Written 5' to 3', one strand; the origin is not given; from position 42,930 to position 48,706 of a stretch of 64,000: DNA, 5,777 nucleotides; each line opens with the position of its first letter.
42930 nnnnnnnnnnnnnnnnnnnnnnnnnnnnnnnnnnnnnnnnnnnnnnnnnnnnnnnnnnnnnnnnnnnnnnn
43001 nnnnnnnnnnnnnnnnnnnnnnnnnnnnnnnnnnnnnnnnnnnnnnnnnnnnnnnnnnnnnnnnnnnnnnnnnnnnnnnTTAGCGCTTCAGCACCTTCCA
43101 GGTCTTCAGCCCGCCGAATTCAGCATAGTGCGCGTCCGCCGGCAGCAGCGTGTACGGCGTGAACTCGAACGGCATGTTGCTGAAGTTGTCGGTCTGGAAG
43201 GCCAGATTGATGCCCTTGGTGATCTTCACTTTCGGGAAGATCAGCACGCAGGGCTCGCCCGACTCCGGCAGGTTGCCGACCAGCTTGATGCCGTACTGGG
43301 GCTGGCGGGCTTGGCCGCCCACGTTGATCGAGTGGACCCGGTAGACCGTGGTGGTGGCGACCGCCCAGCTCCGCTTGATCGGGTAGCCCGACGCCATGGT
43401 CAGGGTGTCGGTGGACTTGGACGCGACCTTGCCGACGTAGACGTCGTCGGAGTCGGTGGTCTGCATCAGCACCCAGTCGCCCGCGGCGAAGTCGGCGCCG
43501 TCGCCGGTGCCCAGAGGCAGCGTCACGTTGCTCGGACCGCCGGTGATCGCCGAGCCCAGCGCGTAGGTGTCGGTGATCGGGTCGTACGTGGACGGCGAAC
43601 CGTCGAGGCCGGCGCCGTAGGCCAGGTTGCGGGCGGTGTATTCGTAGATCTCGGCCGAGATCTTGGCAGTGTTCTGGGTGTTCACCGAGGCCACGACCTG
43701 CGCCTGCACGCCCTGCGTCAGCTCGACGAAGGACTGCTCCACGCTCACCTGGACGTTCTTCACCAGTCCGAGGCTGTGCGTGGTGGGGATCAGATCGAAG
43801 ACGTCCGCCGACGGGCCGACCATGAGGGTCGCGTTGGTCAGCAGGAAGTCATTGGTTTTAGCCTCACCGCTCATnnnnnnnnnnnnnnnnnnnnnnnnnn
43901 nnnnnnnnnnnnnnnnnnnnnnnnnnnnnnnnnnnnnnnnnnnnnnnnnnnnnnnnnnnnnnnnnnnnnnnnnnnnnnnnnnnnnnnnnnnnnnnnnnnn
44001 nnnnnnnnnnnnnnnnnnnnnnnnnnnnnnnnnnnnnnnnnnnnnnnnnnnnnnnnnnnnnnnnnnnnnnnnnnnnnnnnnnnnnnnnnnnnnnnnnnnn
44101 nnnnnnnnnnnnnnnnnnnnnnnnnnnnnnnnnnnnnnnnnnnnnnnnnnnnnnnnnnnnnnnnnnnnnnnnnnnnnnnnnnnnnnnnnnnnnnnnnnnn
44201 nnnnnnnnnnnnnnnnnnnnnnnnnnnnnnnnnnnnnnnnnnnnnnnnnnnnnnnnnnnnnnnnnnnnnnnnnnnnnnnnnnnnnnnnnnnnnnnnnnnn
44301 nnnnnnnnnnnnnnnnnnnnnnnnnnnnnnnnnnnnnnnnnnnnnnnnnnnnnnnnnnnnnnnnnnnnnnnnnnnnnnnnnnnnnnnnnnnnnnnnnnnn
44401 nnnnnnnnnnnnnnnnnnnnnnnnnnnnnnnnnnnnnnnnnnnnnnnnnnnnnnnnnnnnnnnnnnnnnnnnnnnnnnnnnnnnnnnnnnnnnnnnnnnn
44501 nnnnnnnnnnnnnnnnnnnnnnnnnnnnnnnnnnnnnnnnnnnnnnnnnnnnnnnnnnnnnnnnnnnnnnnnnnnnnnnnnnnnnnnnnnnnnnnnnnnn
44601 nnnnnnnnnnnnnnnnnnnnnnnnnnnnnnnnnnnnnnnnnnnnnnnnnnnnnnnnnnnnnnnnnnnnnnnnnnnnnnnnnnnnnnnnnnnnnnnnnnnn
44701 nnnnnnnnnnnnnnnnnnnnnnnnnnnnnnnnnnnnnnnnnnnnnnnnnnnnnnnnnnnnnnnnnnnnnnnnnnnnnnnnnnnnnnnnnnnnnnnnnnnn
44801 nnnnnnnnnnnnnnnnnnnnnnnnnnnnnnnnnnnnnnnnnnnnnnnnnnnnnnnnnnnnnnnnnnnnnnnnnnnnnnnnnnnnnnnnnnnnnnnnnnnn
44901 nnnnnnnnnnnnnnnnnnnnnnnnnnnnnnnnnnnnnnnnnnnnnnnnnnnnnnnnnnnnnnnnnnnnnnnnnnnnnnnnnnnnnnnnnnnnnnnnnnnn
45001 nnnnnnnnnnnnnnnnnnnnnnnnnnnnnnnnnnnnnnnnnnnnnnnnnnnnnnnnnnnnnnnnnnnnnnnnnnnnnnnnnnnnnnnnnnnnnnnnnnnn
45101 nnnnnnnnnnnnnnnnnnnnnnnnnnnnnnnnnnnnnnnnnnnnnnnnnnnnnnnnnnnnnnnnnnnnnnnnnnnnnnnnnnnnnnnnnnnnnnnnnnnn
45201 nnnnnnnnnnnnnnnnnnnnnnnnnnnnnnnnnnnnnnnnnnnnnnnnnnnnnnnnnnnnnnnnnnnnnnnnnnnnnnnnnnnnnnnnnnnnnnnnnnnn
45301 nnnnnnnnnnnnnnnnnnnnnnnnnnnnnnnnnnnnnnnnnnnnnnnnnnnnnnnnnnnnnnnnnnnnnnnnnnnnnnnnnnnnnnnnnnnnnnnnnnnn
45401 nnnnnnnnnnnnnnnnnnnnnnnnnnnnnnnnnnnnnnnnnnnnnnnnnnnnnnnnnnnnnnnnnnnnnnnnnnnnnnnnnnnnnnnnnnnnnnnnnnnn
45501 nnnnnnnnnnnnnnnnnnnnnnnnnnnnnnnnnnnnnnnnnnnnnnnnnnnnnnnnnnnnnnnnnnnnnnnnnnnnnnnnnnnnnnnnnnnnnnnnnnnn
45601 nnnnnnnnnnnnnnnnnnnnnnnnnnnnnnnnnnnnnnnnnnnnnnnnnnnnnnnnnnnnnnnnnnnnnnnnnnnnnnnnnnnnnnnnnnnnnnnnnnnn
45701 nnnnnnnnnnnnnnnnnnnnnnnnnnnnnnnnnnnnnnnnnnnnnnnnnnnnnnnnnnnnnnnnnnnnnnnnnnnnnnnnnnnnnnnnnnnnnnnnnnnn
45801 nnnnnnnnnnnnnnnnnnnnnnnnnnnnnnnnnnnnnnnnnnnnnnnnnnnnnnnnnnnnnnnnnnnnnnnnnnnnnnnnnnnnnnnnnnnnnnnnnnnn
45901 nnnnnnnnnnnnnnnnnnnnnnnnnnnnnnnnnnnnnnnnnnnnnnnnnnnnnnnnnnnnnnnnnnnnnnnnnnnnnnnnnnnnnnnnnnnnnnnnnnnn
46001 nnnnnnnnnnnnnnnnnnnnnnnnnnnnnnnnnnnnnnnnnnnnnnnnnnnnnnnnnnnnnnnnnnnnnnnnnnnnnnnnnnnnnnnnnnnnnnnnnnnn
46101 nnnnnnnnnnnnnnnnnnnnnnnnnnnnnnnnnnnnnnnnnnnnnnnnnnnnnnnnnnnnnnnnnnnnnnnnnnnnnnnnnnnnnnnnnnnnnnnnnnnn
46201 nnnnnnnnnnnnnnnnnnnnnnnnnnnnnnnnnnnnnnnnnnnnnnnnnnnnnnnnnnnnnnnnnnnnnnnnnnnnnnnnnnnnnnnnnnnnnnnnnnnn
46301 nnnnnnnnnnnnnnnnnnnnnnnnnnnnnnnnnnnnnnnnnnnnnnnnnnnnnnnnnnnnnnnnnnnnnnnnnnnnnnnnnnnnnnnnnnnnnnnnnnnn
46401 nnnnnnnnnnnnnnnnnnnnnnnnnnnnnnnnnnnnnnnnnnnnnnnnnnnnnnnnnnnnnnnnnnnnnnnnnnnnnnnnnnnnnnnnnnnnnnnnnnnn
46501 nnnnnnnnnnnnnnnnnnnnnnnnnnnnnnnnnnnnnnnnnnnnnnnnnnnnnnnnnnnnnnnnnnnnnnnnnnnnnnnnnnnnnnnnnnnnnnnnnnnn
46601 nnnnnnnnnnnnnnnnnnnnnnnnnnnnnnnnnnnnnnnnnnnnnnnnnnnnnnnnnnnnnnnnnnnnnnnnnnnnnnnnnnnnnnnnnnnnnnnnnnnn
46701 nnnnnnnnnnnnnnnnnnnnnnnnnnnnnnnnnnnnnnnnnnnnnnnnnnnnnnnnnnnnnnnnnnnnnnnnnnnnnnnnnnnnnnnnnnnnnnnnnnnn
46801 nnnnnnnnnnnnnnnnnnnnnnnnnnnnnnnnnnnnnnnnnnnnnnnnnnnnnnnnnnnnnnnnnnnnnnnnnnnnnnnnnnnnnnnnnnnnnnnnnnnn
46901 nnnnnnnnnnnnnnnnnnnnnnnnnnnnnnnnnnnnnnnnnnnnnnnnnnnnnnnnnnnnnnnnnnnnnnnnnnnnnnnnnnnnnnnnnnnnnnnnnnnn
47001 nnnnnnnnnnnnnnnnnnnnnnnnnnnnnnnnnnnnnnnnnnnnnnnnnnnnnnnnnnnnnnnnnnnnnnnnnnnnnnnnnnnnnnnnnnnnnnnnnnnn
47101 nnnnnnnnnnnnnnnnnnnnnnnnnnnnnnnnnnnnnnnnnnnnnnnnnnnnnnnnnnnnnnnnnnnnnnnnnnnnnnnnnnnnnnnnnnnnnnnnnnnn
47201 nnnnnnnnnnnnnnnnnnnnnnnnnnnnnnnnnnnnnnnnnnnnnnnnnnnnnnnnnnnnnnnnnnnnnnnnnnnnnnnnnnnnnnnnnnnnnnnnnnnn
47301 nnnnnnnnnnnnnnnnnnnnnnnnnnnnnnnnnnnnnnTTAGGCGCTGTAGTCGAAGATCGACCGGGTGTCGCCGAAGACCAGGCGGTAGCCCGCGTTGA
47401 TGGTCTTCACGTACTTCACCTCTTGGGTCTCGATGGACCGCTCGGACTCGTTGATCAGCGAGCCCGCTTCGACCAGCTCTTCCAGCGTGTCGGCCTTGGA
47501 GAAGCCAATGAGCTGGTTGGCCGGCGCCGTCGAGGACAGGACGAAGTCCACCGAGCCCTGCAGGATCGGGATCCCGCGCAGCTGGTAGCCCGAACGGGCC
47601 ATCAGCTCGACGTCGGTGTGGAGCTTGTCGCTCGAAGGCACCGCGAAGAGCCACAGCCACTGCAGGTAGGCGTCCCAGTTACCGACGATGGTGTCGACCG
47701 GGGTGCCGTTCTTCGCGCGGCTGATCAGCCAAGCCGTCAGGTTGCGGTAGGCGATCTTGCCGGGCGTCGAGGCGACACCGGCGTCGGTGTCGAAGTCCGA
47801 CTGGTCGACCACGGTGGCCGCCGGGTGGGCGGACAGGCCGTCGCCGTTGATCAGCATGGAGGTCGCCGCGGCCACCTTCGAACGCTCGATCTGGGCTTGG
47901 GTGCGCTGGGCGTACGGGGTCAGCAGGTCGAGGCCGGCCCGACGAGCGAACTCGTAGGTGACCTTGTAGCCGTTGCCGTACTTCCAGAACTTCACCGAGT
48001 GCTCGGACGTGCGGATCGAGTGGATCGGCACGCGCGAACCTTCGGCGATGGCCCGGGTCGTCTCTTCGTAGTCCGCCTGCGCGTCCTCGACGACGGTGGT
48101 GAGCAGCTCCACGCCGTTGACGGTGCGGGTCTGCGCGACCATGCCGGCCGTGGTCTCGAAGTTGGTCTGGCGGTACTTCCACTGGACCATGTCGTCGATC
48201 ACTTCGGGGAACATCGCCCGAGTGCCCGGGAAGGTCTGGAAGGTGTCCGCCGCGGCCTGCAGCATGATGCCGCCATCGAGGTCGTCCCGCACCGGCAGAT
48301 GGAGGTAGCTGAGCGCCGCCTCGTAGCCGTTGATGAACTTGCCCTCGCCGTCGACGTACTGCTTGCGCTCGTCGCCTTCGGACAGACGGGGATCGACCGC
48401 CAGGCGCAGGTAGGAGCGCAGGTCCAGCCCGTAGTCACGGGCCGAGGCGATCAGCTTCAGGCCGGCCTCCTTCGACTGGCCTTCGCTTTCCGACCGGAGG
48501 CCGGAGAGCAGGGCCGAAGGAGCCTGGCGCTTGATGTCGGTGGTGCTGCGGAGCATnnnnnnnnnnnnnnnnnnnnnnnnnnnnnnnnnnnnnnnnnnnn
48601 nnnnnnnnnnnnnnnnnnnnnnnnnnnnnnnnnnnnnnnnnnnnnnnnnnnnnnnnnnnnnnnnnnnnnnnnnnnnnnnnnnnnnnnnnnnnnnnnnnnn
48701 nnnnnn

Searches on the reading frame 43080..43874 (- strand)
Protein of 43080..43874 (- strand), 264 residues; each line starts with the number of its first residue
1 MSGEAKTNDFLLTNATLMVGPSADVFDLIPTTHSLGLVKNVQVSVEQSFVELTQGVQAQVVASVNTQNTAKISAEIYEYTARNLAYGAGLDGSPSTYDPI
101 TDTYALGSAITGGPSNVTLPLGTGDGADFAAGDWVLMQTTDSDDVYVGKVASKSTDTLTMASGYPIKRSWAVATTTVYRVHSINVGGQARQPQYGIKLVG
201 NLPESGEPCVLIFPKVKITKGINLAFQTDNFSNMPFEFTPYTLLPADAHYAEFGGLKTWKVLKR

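Call 18: search_protein_families(library=phrogs, proteins=[window:43080-43874:-], max_evalue=0.001)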
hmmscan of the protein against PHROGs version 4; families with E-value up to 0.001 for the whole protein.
window:43080-43874:- (264 aa): 2 families
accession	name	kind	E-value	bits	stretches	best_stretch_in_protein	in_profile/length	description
phrog_28493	-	unknown function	2.8e-95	319.7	1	1-261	1-262/270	-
phrog_807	-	tail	7.9e-06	26.5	0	164-239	162-233/256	major tail protein with Ig-like domain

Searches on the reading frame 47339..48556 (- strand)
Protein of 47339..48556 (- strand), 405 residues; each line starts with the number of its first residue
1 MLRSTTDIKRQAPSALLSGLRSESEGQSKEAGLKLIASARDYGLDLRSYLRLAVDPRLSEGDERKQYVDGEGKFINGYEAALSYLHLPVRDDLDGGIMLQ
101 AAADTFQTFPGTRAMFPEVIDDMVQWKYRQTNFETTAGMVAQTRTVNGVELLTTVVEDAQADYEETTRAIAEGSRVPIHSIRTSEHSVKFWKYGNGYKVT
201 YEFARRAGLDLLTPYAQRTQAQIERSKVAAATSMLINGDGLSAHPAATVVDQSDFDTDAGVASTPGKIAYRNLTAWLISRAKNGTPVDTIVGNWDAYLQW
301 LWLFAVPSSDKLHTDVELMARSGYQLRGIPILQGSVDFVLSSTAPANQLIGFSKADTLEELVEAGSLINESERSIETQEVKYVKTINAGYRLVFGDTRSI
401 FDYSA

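Call 18: search_protein_families(library=phrogs, proteins=[window:47339-48556:-], max_evalue=0.001)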
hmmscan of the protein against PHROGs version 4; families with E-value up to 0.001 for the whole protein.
window:47339-48556:- (405 aa): 2 families
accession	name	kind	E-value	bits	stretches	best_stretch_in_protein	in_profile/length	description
phrog_3922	-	head and packaging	2.3e-75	255.1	1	30-402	13-358/362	major head protein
phrog_1650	-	head and packaging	0.00021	21.7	1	165-235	71-142/300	major head protein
